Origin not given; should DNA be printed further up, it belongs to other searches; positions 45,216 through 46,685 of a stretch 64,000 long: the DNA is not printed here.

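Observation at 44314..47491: gmd + ColD-like His-variant PLP enzyme + fcl-like reductase: a 3,6-dideoxy sugar (colitose-type) branch, possibly acting on GDP-heptose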

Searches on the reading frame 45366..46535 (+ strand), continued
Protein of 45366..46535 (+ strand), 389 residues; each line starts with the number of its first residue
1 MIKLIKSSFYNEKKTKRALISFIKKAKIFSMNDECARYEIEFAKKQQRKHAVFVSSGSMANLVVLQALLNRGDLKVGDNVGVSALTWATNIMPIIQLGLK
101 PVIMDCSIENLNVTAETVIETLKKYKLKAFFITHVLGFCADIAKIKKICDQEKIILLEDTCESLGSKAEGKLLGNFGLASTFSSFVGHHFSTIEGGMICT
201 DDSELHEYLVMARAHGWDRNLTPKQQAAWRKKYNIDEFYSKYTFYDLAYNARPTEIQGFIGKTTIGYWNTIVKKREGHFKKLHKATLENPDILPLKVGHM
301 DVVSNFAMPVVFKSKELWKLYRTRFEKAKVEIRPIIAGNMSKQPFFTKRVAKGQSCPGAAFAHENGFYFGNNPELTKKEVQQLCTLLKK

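Call 30: find_encoding_contigs(protein=P0011, flank=10000, max_places=1)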
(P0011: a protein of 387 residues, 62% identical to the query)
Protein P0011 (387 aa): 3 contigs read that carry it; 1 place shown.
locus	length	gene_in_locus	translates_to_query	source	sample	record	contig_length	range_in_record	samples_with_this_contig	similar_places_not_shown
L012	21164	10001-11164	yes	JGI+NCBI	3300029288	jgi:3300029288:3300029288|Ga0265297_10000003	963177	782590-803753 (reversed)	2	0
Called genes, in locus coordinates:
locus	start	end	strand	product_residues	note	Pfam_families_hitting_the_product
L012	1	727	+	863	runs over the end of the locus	PF01073:3Beta_HSD, PF01370:Epimerase, PF02719:Polysacc_synt_2 (faint), PF07993:NAD_binding_4, PF16363:GDP_Man_Dehyd, PF03102:NeuB, PF07385:Lyx_isomer (faint), PF07883:Cupin_2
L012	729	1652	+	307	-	PF08282:Hydrolase_3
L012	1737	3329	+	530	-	PF02776:TPP_enzyme_N, PF00205:TPP_enzyme_M, PF02775:TPP_enzyme_C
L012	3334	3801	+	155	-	PF00293:NUDIX (weak)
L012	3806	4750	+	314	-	PF00535:Glycos_transf_2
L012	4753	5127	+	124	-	PF04138:GtrA_DPMS_TM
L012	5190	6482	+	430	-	PF01041:DegT_DnrJ_EryC1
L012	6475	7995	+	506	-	PF26314:MptA_B_family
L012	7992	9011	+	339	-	PF01370:Epimerase, PF16363:GDP_Man_Dehyd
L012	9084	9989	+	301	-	PF13489:Methyltransf_23, PF08241:Methyltransf_11 (weak), PF08242:Methyltransf_12, PF13649:Methyltransf_25 (weak), PF13847:Methyltransf_31 (faint)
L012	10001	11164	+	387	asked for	PF01041:DegT_DnrJ_EryC1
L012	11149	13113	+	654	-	PF02310:B12-binding, PF04055:Radical_SAM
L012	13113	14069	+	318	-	PF01370:Epimerase, PF04321:RmlD_sub_bind (weak), PF16363:GDP_Man_Dehyd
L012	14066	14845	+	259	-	-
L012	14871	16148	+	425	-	PF01943:Polysacc_synt, PF13440:Polysacc_synt_3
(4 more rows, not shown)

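Call 31: find_encoding_contigs(protein=P0033, flank=10000, max_places=1)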
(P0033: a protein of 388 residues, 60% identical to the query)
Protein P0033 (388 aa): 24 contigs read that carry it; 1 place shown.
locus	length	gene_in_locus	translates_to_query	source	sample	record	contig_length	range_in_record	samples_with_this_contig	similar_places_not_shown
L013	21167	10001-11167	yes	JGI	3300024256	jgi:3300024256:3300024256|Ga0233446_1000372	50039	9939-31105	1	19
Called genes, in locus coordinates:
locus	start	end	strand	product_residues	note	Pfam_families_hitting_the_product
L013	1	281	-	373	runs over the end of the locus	-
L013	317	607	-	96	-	-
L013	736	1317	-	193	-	-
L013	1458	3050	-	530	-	PF13374:TPR_10 (faint), PF14559:TPR_19 (faint), PF00515:TPR_1 (faint), PF07719:TPR_2 (faint), PF13181:TPR_8 (faint), PF13424:TPR_12 (weak), PF13428:TPR_14 (faint), PF13431:TPR_17 (faint)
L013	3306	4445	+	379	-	PF00438:S-AdoMet_synt_N, PF02772:S-AdoMet_synt_M, PF02773:S-AdoMet_synt_C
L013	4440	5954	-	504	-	PF13231:PMT_2, PF00515:TPR_1 (weak), PF07719:TPR_2 (weak), PF13181:TPR_8 (weak), PF13371:TPR_9 (weak), PF13424:TPR_12 (weak), PF13414:TPR_11, PF14559:TPR_19, +4 more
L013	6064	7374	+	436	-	PF05221:AdoHcyase, PF00670:AdoHcyase_NAD, PF02826:2-Hacid_dh_C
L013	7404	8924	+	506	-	PF01943:Polysacc_synt, PF13440:Polysacc_synt_3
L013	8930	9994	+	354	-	PF01370:Epimerase, PF04321:RmlD_sub_bind (weak), PF16363:GDP_Man_Dehyd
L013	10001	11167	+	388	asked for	PF00155:Aminotran_1_2 (weak), PF01041:DegT_DnrJ_EryC1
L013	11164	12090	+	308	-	PF01370:Epimerase, PF04321:RmlD_sub_bind, PF16363:GDP_Man_Dehyd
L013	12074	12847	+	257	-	PF03269:DUF268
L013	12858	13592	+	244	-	PF13489:Methyltransf_23, PF08241:Methyltransf_11, PF08242:Methyltransf_12 (weak), PF13649:Methyltransf_25 (weak), PF13847:Methyltransf_31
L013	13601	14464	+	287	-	PF02353:CMAS (weak), PF13489:Methyltransf_23, PF01209:Ubie_methyltran (weak), PF07021:MetW (weak), PF13847:Methyltransf_31, PF08241:Methyltransf_11, PF08242:Methyltransf_12, PF13649:Methyltransf_25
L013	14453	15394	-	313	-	PF00535:Glycos_transf_2, PF10111:Glyco_tranf_2_2 (faint), PF13641:Glyco_tranf_2_3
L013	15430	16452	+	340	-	PF13524:Glyco_trans_1_2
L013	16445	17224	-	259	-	PF01209:Ubie_methyltran (weak), PF13489:Methyltransf_23, PF05175:MTS, PF13847:Methyltransf_31, PF08241:Methyltransf_11, PF08242:Methyltransf_12, PF13649:Methyltransf_25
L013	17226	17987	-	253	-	PF00535:Glycos_transf_2, PF10111:Glyco_tranf_2_2 (faint), PF13641:Glyco_tranf_2_3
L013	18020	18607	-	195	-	PF13580:SIS_2, PF01380:SIS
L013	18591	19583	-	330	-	PF00288:GHMP_kinases_N, PF08544:GHMP_kinases_C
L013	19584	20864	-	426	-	PF00483:NTP_transferase, PF12804:NTP_transf_3, PF08645:PNK3P (weak), PF13419:HAD_2 (weak), PF13242:Hydrolase_like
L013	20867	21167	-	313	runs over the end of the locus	PF00106:adh_short (faint), PF01073:3Beta_HSD, PF01370:Epimerase, PF02719:Polysacc_synt_2, PF04321:RmlD_sub_bind, PF05368:NmrA (weak), PF13460:NAD_binding_10, PF16363:GDP_Man_Dehyd, +1 more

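Call 32: find_encoding_contigs(protein=P0073, flank=10000, max_places=1)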
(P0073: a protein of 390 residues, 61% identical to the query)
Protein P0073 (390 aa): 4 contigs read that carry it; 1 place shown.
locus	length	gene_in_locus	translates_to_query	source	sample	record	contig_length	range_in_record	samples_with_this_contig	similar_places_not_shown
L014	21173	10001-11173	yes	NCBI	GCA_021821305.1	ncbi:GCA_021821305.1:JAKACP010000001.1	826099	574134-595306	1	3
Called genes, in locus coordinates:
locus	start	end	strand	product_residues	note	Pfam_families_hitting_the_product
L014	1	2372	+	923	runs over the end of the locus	PF01674:Lipase_2 (weak), PF07819:PGAP1, PF02089:Palm_thioest (weak), PF02450:LCAT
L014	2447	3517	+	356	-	PF02661:Fic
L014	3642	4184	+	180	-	PF02698:DUF218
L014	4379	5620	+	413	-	PF01943:Polysacc_synt, PF13440:Polysacc_synt_3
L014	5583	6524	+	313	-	PF00535:Glycos_transf_2, PF10111:Glyco_tranf_2_2 (faint)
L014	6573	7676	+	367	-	PF13439:Glyco_transf_4, PF13579:Glyco_trans_4_4, PF20706:GT4-conflict (weak), PF00534:Glycos_transf_1, PF13692:Glyco_trans_1_4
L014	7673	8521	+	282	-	PF00535:Glycos_transf_2, PF10111:Glyco_tranf_2_2 (weak), PF13641:Glyco_tranf_2_3 (faint)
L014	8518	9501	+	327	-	PF01370:Epimerase, PF02719:Polysacc_synt_2, PF04321:RmlD_sub_bind, PF01073:3Beta_HSD, PF13460:NAD_binding_10 (weak), PF16363:GDP_Man_Dehyd, PF07993:NAD_binding_4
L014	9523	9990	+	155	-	PF00293:NUDIX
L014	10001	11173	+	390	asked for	PF01041:DegT_DnrJ_EryC1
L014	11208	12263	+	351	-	PF01370:Epimerase, PF02719:Polysacc_synt_2 (weak), PF04321:RmlD_sub_bind (weak), PF16363:GDP_Man_Dehyd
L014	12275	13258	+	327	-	PF01370:Epimerase, PF02719:Polysacc_synt_2, PF05368:NmrA (weak), PF01073:3Beta_HSD, PF07993:NAD_binding_4, PF13460:NAD_binding_10, PF16363:GDP_Man_Dehyd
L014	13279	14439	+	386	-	PF13439:Glyco_transf_4 (faint), PF00534:Glycos_transf_1, PF13692:Glyco_trans_1_4, PF13524:Glyco_trans_1_2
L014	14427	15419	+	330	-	PF10111:Glyco_tranf_2_2, PF13641:Glyco_tranf_2_3, PF00535:Glycos_transf_2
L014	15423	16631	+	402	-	PF13439:Glyco_transf_4, PF13579:Glyco_trans_4_4 (weak), PF00534:Glycos_transf_1, PF13692:Glyco_trans_1_4, PF20706:GT4-conflict (weak), PF13524:Glyco_trans_1_2 (weak)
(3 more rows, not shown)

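Call 33: find_encoding_contigs(protein=P0007, flank=10000, max_places=1)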
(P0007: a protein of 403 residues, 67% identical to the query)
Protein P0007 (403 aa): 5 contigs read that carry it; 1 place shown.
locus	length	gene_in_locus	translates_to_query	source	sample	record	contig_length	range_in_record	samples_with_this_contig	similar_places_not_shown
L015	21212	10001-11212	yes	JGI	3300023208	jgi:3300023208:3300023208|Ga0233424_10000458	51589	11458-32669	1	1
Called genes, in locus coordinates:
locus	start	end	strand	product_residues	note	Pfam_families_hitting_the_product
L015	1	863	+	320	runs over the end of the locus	PF01073:3Beta_HSD, PF01370:Epimerase, PF02719:Polysacc_synt_2, PF04321:RmlD_sub_bind (weak), PF05368:NmrA (faint), PF16363:GDP_Man_Dehyd, PF07993:NAD_binding_4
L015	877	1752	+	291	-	PF01408:GFO_IDH_MocA (faint), PF09290:AcetDehyd-dimer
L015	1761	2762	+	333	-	PF00682:HMGL-like, PF07836:DmpG_comm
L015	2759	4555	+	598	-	PF02776:TPP_enzyme_N, PF00205:TPP_enzyme_M, PF02775:TPP_enzyme_C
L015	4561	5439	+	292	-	PF01370:Epimerase, PF04321:RmlD_sub_bind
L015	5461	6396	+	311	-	PF00535:Glycos_transf_2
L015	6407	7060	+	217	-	PF00300:His_Phos_1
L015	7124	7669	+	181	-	-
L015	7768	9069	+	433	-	PF00266:Aminotran_5 (weak), PF01041:DegT_DnrJ_EryC1, PF00155:Aminotran_1_2 (weak), PF01053:Cys_Met_Meta_PP (weak)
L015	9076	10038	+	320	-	PF13489:Methyltransf_23, PF08241:Methyltransf_11, PF08242:Methyltransf_12, PF13649:Methyltransf_25, PF13847:Methyltransf_31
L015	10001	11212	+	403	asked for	PF01041:DegT_DnrJ_EryC1, PF00266:Aminotran_5 (faint)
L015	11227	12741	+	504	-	PF26314:MptA_B_family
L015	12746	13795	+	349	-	PF01370:Epimerase, PF04321:RmlD_sub_bind (weak), PF16363:GDP_Man_Dehyd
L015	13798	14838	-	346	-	PF01073:3Beta_HSD (weak), PF01370:Epimerase, PF02719:Polysacc_synt_2 (faint), PF04321:RmlD_sub_bind, PF07993:NAD_binding_4, PF16363:GDP_Man_Dehyd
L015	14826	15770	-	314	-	PF02548:Pantoate_transf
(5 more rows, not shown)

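Call 34: find_encoding_contigs(protein=P0004, flank=10000, max_places=1)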
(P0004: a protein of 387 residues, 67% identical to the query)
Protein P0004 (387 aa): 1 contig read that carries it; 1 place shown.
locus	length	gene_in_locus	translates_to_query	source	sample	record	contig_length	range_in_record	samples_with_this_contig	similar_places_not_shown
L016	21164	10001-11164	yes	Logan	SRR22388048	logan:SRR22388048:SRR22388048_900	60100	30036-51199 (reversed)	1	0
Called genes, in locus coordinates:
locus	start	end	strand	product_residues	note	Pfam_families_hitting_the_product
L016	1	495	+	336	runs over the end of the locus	PF00682:HMGL-like, PF07836:DmpG_comm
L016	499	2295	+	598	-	PF02776:TPP_enzyme_N, PF00205:TPP_enzyme_M, PF02775:TPP_enzyme_C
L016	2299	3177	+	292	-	PF01370:Epimerase, PF04321:RmlD_sub_bind, PF16363:GDP_Man_Dehyd (faint)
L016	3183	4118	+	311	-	PF00535:Glycos_transf_2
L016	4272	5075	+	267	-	PF01261:AP_endonuc_2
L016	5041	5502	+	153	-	PF03083:MtN3_slv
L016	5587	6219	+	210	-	PF00300:His_Phos_1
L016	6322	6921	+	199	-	-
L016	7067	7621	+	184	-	-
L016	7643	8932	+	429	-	PF01041:DegT_DnrJ_EryC1, PF00155:Aminotran_1_2 (weak), PF00266:Aminotran_5 (faint), PF01053:Cys_Met_Meta_PP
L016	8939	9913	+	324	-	PF13649:Methyltransf_25 (faint), PF13489:Methyltransf_23, PF13847:Methyltransf_31 (faint), PF08241:Methyltransf_11, PF08242:Methyltransf_12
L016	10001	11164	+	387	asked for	PF00266:Aminotran_5 (weak), PF01041:DegT_DnrJ_EryC1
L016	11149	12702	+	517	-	PF26314:MptA_B_family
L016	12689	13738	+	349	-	PF01370:Epimerase, PF16363:GDP_Man_Dehyd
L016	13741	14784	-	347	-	PF01370:Epimerase, PF02719:Polysacc_synt_2 (faint), PF04321:RmlD_sub_bind, PF16363:GDP_Man_Dehyd, PF07993:NAD_binding_4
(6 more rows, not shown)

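Call 35: find_encoding_contigs(protein=P0098, flank=10000, max_places=1)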
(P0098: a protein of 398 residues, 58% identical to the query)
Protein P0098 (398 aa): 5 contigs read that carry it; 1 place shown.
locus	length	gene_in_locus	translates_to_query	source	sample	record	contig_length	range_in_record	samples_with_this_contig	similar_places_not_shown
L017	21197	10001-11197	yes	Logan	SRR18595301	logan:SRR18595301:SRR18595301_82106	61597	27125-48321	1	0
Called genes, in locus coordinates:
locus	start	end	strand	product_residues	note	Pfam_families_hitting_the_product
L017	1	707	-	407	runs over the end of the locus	PF13579:Glyco_trans_4_4 (weak), PF00534:Glycos_transf_1, PF13692:Glyco_trans_1_4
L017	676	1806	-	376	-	PF00534:Glycos_transf_1, PF13692:Glyco_trans_1_4, PF13524:Glyco_trans_1_2 (weak)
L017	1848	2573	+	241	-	PF13489:Methyltransf_23, PF02353:CMAS (weak), PF07021:MetW, PF13847:Methyltransf_31, PF08241:Methyltransf_11, PF08242:Methyltransf_12, PF13649:Methyltransf_25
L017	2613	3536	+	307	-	PF03141:Methyltransf_29 (weak), PF07021:MetW (weak), PF13489:Methyltransf_23, PF01209:Ubie_methyltran, PF13649:Methyltransf_25, PF13847:Methyltransf_31, PF08241:Methyltransf_11, PF08242:Methyltransf_12, +1 more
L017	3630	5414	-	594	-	PF02310:B12-binding, PF04055:Radical_SAM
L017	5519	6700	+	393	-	PF01075:Glyco_transf_9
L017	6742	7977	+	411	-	PF13579:Glyco_trans_4_4, PF20706:GT4-conflict (weak), PF00534:Glycos_transf_1, PF13692:Glyco_trans_1_4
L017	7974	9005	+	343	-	PF13524:Glyco_trans_1_2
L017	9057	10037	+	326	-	PF00535:Glycos_transf_2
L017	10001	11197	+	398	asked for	PF01041:DegT_DnrJ_EryC1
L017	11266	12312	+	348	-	PF01370:Epimerase, PF04321:RmlD_sub_bind (weak), PF16363:GDP_Man_Dehyd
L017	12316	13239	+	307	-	PF05368:NmrA, PF01073:3Beta_HSD, PF01370:Epimerase, PF02719:Polysacc_synt_2, PF07993:NAD_binding_4 (faint), PF13460:NAD_binding_10, PF16363:GDP_Man_Dehyd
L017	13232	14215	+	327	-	PF00535:Glycos_transf_2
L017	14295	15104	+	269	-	PF13489:Methyltransf_23, PF05724:TPMT, PF13847:Methyltransf_31, PF08241:Methyltransf_11, PF08242:Methyltransf_12, PF13649:Methyltransf_25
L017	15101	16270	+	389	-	PF13439:Glyco_transf_4 (faint), PF00534:Glycos_transf_1, PF13692:Glyco_trans_1_4, PF13524:Glyco_trans_1_2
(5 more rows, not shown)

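Call 36: find_encoding_contigs(protein=P0040, flank=10000, max_places=1)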
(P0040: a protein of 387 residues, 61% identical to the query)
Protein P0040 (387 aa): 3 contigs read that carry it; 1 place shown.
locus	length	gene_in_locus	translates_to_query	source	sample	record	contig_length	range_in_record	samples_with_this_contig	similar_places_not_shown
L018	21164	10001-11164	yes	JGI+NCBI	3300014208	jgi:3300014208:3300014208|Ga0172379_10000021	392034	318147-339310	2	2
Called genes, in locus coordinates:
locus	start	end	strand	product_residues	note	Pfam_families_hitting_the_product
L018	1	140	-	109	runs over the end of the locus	PF01541:GIY-YIG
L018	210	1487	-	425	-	PF05221:AdoHcyase, PF00670:AdoHcyase_NAD, PF02826:2-Hacid_dh_C, PF07991:KARI_N (weak)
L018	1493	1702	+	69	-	-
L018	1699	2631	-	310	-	PF00294:PfkB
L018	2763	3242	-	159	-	PF00908:dTDP_sugar_isom, PF14667:Polysacc_synt_C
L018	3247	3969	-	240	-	PF00483:NTP_transferase, PF12804:NTP_transf_3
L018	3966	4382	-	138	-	-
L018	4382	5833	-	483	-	-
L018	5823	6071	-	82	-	-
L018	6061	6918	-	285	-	-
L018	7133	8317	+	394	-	PF00155:Aminotran_1_2, PF01053:Cys_Met_Meta_PP (weak), PF00464:SHMT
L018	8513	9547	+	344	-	PF01370:Epimerase, PF04321:RmlD_sub_bind (weak), PF16363:GDP_Man_Dehyd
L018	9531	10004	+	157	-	PF00293:NUDIX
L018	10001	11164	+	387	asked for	PF01041:DegT_DnrJ_EryC1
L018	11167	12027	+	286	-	-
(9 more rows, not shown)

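Call 51: search_protein_families(library=ncbifam, proteins=[L013:19584-20864:-, L013:11164-12090:+], max_evalue=1e-20)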
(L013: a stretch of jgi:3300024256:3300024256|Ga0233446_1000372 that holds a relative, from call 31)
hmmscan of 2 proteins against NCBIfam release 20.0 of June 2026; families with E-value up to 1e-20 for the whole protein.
L013:19584-20864:- (426 aa): 16 families
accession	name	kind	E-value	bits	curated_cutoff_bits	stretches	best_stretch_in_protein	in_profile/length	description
NF052502.1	man1P_GTase_Rv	exception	8.9e-51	172.8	440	1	2-262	2-261/352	mannose-1-phosphate guanylyltransferase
NF006506.0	PRK08942.1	equivalog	1.2e-49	168.4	178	1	245-423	3-175/182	D-glycero-beta-D-manno-heptose 1,7-bisphosphate 7-phosphatase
TIGR03992.1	Arch_glmU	subfamily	1.8e-40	139.1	292.1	1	1-186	1-178/393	bifunctional sugar-1-phosphate nucleotidylyltransferase/acetyltransferase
TIGR01656.1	Histidinol-ppas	subfamily_domain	1.3e-37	129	84.15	1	247-396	2-143/149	histidinol-phosphate phosphatase domain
TIGR00213.1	GmhB_yaeD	subfamily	3.6e-37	127.7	149.6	1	246-393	2-144/176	D-glycero-beta-D-manno-heptose 1,7-bisphosphate 7-phosphatase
NF049965.1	GlMnHpPGnyltfHddC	equivalog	2.5e-34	118.8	300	1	1-227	1-217/221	D-glycero-D-manno-heptose 1-phosphate guanosyltransferase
NF045761.1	NAMPUrTaseMurU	equivalog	6.1e-34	117.8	250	1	1-229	1-225/226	N-acetylmuramate alpha-1-phosphate uridylyltransferase MurU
NF041313.1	UDPGP_AglF_Halo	equivalog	2.1e-33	115.8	400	1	1-186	1-184/234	UTP--glucose-1-phosphate uridylyltransferase AglF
TIGR01662.1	HAD-SF-IIIA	subfamily_domain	2.5e-30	105.4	44.6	1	246-400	1-140/141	HAD-IIIA family hydrolase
NF050049.1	HBPPhtaseGmhB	domain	1.2e-29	103.3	250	1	244-396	2-141/171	D-glycero-alpha-D-manno-heptose-1,7-bisphosphate 7-phosphatase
NF005264.0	PRK06769.1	equivalog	2.5e-28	99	217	1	244-406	3-144/175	HAD-IIIA family hydrolase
NF041173.1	Sug_nt_acttase_Thmprot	equivalog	1.1e-26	93.7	600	1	1-205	1-197/405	bifunctional sugar-1-phosphate nucleotidylyltransferase/acetyltransferase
TIGR02623.1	G1P_cyt_trans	equivalog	4.9e-26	91.7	300.25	0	1-67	1-67/255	glucose-1-phosphate cytidylyltransferase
TIGR01208.1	rmlA_long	equivalog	9.3e-26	90.5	320.25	1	2-184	1-182/353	glucose-1-phosphate thymidylyltransferase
TIGR02091.1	glgC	equivalog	2.5e-24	86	424.9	1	3-249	3-276/364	glucose-1-phosphate adenylyltransferase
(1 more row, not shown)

L013:11164-12090:+ (308 aa): 1 family
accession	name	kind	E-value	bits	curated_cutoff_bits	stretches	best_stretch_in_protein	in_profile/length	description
NF047922.1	GDPFucSynFcl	equivalog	6.3e-134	446.2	500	1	4-307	2-304/308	GDP-L-fucose synthase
